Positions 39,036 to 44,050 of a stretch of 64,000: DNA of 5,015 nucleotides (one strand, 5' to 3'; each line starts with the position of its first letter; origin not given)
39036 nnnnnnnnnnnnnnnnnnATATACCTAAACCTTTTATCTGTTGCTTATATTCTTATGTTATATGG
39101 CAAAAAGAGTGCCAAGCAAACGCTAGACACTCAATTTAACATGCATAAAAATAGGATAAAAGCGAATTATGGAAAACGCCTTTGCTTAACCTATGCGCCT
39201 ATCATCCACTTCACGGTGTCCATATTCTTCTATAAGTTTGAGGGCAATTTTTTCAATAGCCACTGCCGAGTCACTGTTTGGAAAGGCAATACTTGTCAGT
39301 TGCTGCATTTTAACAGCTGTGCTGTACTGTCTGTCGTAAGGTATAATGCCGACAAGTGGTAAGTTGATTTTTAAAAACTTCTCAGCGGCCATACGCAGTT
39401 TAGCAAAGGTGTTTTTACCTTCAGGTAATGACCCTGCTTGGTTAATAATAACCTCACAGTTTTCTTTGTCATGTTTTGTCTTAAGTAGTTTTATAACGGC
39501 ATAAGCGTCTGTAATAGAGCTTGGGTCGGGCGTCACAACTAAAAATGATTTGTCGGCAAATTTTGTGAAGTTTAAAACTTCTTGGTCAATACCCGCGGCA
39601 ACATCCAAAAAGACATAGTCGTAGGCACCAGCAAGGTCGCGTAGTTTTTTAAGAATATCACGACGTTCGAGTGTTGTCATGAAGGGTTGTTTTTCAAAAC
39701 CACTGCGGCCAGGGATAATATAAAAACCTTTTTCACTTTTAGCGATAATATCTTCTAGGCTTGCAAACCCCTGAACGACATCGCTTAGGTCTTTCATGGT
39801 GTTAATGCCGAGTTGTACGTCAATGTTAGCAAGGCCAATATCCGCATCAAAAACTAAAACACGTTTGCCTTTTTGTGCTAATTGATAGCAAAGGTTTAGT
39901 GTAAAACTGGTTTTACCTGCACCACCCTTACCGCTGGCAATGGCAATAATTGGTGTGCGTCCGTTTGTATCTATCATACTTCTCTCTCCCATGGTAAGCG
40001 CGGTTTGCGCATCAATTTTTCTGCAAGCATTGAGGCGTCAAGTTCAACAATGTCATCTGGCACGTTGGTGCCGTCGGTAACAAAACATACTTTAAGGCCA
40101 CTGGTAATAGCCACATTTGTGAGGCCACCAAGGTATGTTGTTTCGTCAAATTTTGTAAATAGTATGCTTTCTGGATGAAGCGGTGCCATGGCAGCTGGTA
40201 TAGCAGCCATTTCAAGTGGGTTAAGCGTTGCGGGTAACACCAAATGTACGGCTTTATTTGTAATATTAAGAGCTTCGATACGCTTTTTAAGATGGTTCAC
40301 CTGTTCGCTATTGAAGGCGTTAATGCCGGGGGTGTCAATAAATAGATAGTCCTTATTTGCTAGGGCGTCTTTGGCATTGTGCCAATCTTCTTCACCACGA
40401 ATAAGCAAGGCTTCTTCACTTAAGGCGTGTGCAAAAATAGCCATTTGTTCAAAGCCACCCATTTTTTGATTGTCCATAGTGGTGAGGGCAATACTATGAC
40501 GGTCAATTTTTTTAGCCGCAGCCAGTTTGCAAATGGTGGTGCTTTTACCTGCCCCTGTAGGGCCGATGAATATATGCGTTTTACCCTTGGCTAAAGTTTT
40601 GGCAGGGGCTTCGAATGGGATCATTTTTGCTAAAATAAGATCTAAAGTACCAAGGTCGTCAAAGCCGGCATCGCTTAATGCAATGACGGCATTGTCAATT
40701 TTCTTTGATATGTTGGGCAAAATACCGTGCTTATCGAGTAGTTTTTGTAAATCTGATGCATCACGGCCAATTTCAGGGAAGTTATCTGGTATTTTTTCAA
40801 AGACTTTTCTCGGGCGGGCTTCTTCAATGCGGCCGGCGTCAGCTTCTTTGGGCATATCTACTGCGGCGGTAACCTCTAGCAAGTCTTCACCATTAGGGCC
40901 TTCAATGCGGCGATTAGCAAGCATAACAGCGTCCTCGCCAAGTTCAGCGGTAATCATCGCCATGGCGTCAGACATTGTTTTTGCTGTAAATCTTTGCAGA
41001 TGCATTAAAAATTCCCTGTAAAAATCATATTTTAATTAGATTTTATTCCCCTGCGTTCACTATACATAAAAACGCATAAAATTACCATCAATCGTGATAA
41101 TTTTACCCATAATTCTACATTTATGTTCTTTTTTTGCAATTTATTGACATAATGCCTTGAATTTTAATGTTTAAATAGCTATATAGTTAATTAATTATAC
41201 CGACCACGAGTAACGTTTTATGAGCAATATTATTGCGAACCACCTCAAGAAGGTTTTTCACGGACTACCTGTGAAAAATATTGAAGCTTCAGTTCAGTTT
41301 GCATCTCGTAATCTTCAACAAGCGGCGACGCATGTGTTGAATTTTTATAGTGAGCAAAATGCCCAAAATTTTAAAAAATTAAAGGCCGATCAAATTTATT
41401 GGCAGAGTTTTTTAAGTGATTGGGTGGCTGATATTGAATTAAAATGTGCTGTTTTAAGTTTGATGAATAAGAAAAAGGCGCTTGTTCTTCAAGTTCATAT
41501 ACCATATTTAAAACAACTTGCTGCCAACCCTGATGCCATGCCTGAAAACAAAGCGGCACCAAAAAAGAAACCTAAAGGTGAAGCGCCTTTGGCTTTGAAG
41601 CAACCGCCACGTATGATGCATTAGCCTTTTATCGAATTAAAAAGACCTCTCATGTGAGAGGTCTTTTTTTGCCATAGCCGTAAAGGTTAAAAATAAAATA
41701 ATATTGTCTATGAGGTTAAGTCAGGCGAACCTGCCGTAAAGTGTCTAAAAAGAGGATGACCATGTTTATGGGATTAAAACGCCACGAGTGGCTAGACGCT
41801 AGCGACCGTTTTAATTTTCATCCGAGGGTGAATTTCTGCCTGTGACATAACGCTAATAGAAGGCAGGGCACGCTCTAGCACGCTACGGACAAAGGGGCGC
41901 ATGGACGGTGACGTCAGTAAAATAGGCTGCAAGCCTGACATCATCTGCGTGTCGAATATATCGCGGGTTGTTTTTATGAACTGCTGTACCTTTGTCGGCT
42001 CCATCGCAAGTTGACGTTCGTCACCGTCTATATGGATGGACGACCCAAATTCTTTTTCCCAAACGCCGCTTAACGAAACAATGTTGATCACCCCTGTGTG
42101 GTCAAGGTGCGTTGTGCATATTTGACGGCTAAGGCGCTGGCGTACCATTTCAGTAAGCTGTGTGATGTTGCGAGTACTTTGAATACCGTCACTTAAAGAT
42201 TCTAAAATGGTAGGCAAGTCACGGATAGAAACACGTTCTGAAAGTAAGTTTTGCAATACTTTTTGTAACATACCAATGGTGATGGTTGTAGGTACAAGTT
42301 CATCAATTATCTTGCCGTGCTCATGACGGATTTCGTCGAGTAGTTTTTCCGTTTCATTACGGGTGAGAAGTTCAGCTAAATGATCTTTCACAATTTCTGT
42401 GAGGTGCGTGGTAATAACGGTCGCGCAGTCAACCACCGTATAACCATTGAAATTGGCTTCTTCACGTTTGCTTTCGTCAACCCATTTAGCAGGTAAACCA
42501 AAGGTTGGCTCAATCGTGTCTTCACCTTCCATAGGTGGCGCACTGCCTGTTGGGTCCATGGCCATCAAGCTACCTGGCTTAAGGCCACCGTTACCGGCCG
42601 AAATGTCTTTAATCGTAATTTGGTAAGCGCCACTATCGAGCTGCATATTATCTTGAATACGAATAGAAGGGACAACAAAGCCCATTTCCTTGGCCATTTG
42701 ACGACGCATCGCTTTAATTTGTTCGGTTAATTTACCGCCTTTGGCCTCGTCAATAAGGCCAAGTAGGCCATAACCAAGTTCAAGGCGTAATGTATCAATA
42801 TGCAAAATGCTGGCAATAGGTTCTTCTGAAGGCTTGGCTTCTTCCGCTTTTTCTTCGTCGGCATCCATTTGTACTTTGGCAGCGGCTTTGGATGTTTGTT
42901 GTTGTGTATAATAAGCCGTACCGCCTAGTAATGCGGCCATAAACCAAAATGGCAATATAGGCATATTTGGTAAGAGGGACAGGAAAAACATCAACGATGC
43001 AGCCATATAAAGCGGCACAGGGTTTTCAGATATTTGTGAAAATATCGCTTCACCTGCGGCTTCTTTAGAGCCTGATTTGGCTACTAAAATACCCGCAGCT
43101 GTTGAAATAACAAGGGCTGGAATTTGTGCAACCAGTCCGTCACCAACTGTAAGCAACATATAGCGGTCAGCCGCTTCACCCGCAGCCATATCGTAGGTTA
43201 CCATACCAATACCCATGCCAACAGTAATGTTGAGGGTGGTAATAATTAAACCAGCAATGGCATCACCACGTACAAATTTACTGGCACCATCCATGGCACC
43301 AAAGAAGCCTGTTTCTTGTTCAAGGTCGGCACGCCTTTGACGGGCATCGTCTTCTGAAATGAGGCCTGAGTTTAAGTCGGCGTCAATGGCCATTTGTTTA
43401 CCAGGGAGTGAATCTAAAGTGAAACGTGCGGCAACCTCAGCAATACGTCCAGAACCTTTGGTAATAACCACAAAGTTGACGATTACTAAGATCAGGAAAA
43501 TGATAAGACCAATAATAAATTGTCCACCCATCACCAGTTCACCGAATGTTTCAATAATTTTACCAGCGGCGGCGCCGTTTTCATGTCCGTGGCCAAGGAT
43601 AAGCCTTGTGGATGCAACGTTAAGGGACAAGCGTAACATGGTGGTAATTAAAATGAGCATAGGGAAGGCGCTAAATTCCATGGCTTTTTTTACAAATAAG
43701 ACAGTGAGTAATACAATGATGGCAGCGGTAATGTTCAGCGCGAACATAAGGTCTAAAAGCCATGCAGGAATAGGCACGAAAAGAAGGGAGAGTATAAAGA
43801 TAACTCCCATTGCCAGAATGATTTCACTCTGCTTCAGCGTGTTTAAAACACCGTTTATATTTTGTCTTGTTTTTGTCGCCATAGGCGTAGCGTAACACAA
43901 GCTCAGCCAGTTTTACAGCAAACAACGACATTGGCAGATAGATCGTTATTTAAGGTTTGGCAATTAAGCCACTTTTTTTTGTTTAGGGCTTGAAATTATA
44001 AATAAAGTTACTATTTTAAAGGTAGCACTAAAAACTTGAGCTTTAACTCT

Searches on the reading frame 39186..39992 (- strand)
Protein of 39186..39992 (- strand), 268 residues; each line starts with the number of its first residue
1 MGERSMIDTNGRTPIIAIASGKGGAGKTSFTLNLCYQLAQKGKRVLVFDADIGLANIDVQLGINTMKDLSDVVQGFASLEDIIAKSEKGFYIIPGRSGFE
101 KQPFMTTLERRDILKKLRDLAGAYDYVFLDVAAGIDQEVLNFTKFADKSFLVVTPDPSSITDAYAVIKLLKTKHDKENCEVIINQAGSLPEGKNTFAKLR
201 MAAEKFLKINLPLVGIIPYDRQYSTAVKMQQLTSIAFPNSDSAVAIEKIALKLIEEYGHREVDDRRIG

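Call 57: search_protein_families(library=pfam, proteins=[window:39186-39992:-], max_evalue=0.1)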
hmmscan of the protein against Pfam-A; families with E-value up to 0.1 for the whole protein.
window:39186-39992:- (268 aa): 19 families
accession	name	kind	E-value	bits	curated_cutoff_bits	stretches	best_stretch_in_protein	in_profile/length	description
PF13614.12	AAA_31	-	3.6e-19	69.8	27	1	15-178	3-172/177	AAA domain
PF01656.29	CbiA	-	3.9e-18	66.1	25.4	1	16-228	1-120/125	CobQ/CobB/MinD/ParA nucleotide binding domain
PF10609.15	ParA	-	2.6e-15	56.9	27.1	1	15-253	5-245/246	NUBPL iron-transfer P-loop NTPase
PF06564.18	CBP_BcsQ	-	8e-09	35.8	21.3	1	15-185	3-170/234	Cellulose biosynthesis protein BcsQ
PF07015.17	VirC1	-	3.7e-07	30.2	24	1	15-51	3-39/231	VirC1 protein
PF00142.24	Fer4_NifH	-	1e-06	28.9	25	1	20-255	6-246/271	4Fe-4S iron sulfur cluster binding proteins, NifH/frxC family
PF02374.21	ArsA_ATPase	-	4.6e-06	26.5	24.3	1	18-51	5-38/305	Anion-transporting ATPase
PF13500.12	AAA_26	-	4.6e-05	23.8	27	1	151-223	133-194/198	AAA domain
PF16575.11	CLP1_P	-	0.00045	20.5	26.6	1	21-59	1-39/188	mRNA cleavage and polyadenylation factor CLP1 P-loop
PF13479.12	AAA_24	-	0.00046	20.5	27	1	20-76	8-58/195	AAA domain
PF25199.1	nSTAND_NTPase5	-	0.0007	19.9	34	1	10-52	37-80/145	Novel STAND NTPase 5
PF09140.17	MipZ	-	0.0027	17.5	20.7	1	15-52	2-39/262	ATPase MipZ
PF13481.12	AAA_25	-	0.0046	17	27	1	17-46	36-64/195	AAA domain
PF02492.25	cobW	-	0.0098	15.9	20.7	1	18-72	4-57/180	CobW/HypB/UreG, nucleotide-binding domain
PF03796.21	DnaB_C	-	0.032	14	27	0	17-52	22-58/255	DnaB-like helicase C terminal domain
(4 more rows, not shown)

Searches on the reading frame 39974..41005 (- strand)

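Call 57: search_protein_families(library=pfam, proteins=[window:39974-41005:-], max_evalue=0.1)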
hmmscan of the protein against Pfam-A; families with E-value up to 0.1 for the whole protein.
window:39974-41005:- (343 aa): 14 families
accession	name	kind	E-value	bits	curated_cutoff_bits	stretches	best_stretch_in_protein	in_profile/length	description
PF00448.28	SRP54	-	2.1e-24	86.7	22.7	1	144-332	4-195/196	SRP54-type protein, GTPase domain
PF01926.29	MMR_HSR1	-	8.4e-06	26.3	21.9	1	145-256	3-83/113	50S ribosome-binding GTPase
PF03193.22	RsgA_GTPase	-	6.5e-05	23.3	30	1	137-171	102-136/174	RsgA GTPase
PF00009.33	GTP_EFTU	-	0.00039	20.5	26.5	1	145-237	7-88/188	Elongation factor Tu GTP binding domain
PF00005.33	ABC_tran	-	0.0011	20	25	1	137-179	7-49/137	ABC transporter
PF13521.12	AAA_28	-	0.0021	18.7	27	1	145-228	3-84/164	AAA domain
PF13481.12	AAA_25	-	0.0098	16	27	1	138-164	30-56/195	AAA domain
PF20720.3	nSTAND3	-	0.025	14.7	27.2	0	134-247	10-96/155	Novel STAND NTPase 3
PF04548.22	AIG1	-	0.026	14.3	27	0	216-257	47-88/212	AIG1 family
PF01656.29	CbiA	-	0.028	14.8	25.4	1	150-181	8-39/125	CobQ/CobB/MinD/ParA nucleotide binding domain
PF00350.29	Dynamin_N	-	0.037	14.5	27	0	214-244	97-127/168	Dynamin family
PF13555.12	AAA_29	-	0.056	13.6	27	0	140-158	22-39/61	P-loop containing region of AAA domain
PF13604.12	AAA_30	-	0.063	13.5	27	0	136-179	12-56/191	AAA domain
PF12775.13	AAA_7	-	0.075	13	25.8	0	137-174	29-66/181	P-loop containing dynein motor region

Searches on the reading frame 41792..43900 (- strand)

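Call 77: search_protein_families(library=pfam, proteins=[window:41792-43900:-], max_evalue=0.00001)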
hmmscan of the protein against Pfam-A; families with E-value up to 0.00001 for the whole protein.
window:41792-43900:- (702 aa): 1 family
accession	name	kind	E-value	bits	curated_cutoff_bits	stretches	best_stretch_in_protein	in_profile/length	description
PF00771.25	FHIPEP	-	1.3e-257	857.1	29.1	1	36-694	1-656/657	FHIPEP family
